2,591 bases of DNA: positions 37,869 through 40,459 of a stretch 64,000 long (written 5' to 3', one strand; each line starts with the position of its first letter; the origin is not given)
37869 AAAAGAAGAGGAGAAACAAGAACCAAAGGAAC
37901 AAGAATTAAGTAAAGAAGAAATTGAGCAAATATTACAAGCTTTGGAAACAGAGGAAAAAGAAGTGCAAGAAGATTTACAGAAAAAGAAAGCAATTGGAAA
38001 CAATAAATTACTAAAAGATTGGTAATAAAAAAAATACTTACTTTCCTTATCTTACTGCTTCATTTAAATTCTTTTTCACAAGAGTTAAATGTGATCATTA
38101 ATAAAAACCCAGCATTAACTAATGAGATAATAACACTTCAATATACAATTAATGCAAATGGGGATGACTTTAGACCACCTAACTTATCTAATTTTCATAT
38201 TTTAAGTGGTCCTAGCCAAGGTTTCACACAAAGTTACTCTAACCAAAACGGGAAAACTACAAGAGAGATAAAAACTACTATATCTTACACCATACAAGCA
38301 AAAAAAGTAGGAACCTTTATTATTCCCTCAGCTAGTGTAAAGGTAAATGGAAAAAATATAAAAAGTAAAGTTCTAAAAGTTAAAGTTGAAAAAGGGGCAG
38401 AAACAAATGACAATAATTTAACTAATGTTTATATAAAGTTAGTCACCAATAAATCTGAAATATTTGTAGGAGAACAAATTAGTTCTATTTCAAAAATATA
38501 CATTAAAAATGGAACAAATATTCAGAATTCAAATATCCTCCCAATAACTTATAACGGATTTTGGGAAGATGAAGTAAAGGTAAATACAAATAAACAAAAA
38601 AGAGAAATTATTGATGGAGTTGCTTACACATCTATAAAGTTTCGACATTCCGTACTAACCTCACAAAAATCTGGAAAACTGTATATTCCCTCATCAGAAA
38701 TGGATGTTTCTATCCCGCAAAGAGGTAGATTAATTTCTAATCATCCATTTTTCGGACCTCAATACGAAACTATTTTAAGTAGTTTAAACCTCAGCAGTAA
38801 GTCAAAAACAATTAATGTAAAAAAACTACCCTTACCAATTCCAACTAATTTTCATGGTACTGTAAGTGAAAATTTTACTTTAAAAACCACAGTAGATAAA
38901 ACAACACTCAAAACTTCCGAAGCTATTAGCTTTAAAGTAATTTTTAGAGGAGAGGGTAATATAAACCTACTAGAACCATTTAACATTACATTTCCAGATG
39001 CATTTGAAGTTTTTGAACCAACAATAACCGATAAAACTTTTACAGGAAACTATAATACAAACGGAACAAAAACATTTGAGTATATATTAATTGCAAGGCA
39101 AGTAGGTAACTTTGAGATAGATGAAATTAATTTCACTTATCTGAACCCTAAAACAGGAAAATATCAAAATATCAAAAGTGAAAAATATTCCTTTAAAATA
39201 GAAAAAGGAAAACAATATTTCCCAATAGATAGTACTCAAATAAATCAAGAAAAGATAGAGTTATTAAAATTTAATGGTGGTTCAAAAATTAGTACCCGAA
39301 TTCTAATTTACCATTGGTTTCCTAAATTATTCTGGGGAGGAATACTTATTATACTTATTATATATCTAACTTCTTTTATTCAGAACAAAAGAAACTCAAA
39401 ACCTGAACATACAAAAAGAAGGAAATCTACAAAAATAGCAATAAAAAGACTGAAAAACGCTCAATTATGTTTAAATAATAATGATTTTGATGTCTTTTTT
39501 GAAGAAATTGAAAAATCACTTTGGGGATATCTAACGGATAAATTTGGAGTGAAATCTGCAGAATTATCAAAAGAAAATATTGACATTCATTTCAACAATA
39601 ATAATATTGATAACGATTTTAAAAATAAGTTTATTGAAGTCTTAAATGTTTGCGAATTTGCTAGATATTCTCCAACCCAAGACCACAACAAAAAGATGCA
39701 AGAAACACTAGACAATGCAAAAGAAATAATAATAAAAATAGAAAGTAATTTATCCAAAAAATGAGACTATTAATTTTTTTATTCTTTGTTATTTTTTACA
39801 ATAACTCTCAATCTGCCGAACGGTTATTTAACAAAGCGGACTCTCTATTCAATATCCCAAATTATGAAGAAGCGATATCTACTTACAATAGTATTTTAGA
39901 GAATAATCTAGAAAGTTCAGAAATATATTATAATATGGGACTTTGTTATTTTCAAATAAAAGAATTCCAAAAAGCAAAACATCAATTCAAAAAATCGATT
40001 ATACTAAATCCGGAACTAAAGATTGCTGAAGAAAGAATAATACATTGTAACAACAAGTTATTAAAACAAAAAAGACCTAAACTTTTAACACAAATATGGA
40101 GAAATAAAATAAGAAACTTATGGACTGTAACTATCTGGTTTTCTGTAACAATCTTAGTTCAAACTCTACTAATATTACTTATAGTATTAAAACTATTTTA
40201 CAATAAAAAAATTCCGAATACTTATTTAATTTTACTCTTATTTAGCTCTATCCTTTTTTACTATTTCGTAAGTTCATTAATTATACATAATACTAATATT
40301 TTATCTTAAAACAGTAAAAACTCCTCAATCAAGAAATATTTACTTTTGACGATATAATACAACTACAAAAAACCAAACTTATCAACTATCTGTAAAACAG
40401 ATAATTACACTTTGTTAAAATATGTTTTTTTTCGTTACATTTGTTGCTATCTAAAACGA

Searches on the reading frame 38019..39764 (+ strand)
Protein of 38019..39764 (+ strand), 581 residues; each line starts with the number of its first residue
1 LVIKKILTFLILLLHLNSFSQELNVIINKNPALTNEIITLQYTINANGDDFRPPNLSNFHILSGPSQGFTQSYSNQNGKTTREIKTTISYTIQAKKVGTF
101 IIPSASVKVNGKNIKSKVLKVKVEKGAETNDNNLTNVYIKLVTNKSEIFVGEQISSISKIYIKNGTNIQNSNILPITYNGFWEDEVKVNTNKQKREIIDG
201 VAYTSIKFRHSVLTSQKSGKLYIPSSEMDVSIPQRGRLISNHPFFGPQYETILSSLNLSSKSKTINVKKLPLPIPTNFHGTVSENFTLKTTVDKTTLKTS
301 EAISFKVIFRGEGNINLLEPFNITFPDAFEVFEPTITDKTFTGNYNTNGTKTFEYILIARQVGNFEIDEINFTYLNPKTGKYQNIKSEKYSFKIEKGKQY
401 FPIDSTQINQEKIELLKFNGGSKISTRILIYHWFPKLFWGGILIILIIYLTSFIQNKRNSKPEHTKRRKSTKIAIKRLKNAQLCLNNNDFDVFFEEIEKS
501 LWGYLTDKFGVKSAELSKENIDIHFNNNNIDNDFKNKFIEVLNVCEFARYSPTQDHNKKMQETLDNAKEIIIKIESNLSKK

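Call 8: search_protein_families(library=pfam, proteins=[window:38019-39764:+], max_evalue=0.01)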
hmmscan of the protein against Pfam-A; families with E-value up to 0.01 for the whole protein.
window:38019-39764:+ (581 aa): 1 family
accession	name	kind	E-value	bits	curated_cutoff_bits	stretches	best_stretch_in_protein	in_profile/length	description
PF13584.12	BatD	-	6.2e-32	110.5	24.1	2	27-123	3-92/92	BatD DUF11 like domain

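Call 9: search_protein_families(library=ncbifam, proteins=[window:38019-39764:+], max_evalue=0.01)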
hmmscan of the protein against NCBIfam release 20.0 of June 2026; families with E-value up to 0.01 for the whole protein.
window:38019-39764:+ (581 aa): 0 families

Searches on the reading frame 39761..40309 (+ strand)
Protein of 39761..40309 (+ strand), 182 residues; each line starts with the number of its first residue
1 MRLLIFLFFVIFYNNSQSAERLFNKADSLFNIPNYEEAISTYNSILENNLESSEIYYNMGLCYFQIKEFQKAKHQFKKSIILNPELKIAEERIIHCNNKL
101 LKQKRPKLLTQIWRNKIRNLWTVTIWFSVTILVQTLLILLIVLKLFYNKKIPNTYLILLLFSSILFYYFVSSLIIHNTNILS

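Call 8: search_protein_families(library=pfam, proteins=[window:39761-40309:+], max_evalue=0.01)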
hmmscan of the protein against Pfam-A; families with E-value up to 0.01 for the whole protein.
window:39761-40309:+ (182 aa): 10 families
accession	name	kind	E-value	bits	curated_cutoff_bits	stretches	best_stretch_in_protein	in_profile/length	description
PF00515.34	TPR_1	-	3.7e-11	42.8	27.8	1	54-85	2-33/34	Tetratricopeptide repeat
PF07719.23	TPR_2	-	6.3e-10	38.8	27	1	54-85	2-33/34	Tetratricopeptide repeat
PF13181.12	TPR_8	-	4.5e-08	33.1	25.7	1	54-85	2-33/34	Tetratricopeptide repeat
PF12895.13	ANAPC3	-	2.3e-05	25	27.2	1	14-75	18-78/82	Anaphase-promoting complex, cyclosome, subunit 3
PF13424.12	TPR_12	-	3.4e-05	24.4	30.1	1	33-79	24-71/77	Tetratricopeptide repeat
PF13174.12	TPR_6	-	6.3e-05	23.8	26.3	0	56-79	3-26/33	Tetratricopeptide repeat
PF25575.1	TPR_BSK1_C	-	0.0008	19.7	42.2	1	11-89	34-113/118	Serine/threonine-protein kinase BSK1-like, TPR repeats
PF13432.12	TPR_16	-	0.00095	20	32.7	1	24-72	2-50/65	Tetratricopeptide repeat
PF24575.1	TPR_Slam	-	0.0024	18.7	35.2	1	31-76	59-104/104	Surface lipoprotein assembly modifier, N-terminal TPR repeats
PF13414.12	TPR_11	-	0.0056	16.8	26.8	0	34-65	9-40/42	TPR repeat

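Call 9: search_protein_families(library=ncbifam, proteins=[window:39761-40309:+], max_evalue=0.01)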
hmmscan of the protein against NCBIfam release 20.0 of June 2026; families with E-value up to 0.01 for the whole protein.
window:39761-40309:+ (182 aa): 13 families
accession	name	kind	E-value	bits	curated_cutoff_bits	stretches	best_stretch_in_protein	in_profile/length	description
NF047507.1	TPR_BatC_Lepto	exception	1.2e-07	31.5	175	1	22-99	61-142/214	TPR repeat-containing protein BatC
NF040959.1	MamA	equivalog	8.2e-07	28.7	200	1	24-85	110-171/204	magnetosome protein MamA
NF002725.1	PRK02603.1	equivalog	9.4e-06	25.7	143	1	33-121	49-143/173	photosystem I assembly protein Ycf3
NF047371.1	FlcA_CTERM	equivalog_domain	9.6e-06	24.3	300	1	22-79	440-499/646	periplasmic flagellar collar protein FlcA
NF053607.1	CHU_0125_OmpA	equivalog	1.3e-05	24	620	1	2-81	2-81/639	CHU_0125 family OmpA-like outer membrane integrity protein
TIGR02552.1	LcrH_SycD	equivalog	3.5e-05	23.5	104.8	1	13-82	46-115/136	SycD/LcrH family type III secretion system chaperone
TIGR00990.1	3a0801s09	subfamily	0.0001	21.1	757.25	1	34-86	380-432/615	mitochondrial import receptor subunit TOM70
NF047481.1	lipo_LIC12587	subfamily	0.00054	19.4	200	1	16-90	55-131/213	LIC12587 family lipoprotein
TIGR02917.1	PEP_TPR_lipo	equivalog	0.00064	17.7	312.2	1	31-86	273-328/899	XrtA/PEP-CTERM system TPR-repeat protein PrsT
TIGR02521.1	type_IV_pilW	equivalog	0.00094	18.8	154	1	29-85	41-97/234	type IV pilus biogenesis/stability protein PilW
NF011727.0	PRK15180.1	equivalog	0.0021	16.2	1808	1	25-87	363-425/831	Vi polysaccharide biosynthesis protein TviD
NF033762.1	social_mot_Tgl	equivalog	0.003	16.9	225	1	28-86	109-169/252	social motility TPR repeat lipoprotein Tgl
TIGR03302.1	OM_YfiO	subfamily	0.004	16.7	81.4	1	15-86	29-103/239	outer membrane protein assembly factor BamD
